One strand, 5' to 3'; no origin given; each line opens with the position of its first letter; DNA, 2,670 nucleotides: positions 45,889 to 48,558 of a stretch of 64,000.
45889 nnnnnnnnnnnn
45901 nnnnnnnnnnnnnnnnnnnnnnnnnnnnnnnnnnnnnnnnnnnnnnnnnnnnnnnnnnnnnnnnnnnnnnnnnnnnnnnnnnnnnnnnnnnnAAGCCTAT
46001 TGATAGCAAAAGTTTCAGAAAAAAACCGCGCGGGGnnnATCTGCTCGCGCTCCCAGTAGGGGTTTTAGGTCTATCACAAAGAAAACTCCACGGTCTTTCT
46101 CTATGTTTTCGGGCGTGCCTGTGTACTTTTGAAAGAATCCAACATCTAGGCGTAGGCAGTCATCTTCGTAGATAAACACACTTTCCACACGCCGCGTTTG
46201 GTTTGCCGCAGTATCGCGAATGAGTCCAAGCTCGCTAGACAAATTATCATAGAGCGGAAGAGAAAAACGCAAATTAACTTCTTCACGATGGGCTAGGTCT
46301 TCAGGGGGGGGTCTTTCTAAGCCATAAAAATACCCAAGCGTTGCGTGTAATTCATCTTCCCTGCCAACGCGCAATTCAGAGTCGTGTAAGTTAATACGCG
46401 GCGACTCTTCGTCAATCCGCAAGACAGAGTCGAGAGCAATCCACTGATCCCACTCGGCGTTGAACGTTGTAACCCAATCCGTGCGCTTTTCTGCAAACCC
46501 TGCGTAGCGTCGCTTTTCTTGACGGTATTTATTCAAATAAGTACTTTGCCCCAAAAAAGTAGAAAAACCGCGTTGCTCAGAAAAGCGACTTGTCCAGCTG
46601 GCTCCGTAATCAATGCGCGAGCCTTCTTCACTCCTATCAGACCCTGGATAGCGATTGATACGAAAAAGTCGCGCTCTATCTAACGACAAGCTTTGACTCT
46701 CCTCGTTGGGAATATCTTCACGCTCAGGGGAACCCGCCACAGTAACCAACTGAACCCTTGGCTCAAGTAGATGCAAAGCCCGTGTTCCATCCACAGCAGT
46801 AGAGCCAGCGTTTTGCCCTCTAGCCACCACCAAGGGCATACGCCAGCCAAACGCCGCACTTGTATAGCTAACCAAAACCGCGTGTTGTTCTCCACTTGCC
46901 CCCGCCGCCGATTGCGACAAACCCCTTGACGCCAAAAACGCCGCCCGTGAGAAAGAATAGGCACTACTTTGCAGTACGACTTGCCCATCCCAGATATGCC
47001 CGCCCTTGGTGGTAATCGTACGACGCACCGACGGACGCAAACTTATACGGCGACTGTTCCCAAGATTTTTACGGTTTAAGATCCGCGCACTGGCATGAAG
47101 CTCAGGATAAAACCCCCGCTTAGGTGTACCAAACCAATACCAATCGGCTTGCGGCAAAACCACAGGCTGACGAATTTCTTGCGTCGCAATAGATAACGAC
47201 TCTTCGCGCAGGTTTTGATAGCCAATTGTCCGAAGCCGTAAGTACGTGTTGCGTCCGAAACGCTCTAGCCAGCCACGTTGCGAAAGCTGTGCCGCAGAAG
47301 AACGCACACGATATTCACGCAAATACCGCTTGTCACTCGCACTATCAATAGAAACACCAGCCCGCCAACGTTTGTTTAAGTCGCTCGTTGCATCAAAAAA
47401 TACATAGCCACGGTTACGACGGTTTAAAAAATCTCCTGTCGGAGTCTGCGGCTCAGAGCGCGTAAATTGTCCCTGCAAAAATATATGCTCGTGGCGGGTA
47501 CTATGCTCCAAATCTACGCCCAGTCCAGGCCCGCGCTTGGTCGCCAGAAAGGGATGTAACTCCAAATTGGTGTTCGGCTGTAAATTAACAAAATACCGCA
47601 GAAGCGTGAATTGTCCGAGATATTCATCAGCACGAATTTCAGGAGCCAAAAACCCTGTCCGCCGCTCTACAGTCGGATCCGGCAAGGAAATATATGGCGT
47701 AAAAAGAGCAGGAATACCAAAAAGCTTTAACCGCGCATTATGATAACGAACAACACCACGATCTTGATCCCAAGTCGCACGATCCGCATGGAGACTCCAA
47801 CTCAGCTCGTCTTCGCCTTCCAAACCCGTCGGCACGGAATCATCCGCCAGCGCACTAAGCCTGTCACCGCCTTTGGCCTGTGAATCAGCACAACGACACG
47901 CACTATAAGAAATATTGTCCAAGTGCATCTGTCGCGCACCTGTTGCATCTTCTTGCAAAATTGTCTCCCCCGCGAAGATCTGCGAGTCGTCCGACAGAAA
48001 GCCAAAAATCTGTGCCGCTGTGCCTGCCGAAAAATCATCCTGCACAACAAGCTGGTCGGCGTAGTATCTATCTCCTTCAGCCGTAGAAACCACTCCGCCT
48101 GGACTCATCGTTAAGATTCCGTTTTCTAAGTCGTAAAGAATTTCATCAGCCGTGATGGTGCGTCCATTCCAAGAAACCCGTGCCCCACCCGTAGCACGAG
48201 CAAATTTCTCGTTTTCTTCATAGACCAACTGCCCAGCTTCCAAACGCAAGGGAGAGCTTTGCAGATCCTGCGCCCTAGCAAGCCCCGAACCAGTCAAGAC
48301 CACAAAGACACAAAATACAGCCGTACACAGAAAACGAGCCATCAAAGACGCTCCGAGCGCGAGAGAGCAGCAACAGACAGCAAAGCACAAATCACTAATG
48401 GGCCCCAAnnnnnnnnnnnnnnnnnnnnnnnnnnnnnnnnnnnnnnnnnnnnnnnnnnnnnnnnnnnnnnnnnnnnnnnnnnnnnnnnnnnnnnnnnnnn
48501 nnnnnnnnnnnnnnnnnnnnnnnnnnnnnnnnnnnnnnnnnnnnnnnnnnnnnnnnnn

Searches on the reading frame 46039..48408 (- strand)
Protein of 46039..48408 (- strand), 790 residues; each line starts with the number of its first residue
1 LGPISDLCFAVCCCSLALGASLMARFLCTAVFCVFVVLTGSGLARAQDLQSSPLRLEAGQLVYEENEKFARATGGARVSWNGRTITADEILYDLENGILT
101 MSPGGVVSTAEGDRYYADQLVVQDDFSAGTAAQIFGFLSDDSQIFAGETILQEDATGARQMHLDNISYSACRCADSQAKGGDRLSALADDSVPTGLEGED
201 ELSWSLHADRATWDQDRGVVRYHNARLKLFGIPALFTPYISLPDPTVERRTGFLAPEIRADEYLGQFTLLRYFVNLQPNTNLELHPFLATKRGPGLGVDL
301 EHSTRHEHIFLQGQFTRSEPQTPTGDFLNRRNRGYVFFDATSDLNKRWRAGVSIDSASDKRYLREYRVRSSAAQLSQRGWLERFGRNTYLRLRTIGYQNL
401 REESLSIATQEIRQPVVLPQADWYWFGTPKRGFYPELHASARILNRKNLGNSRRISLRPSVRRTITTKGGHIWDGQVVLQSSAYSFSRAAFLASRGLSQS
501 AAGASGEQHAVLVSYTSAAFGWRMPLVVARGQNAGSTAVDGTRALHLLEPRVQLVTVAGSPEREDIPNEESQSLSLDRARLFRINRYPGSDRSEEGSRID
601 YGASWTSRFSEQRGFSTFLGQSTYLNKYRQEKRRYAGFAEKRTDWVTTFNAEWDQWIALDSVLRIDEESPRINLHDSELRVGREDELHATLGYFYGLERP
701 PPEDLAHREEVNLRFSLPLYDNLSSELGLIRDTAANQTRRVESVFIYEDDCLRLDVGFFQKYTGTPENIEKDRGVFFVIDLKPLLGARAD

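Call 78: search_protein_families(library=pfam, proteins=[window:46039-48408:-], max_evalue=0.001)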
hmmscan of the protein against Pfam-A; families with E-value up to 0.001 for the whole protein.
window:46039-48408:- (790 aa): 1 family
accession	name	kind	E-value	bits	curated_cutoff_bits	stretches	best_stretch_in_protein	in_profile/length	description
PF04453.20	LptD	-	3.2e-44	152.2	22.4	1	331-722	1-383/384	LPS transport system D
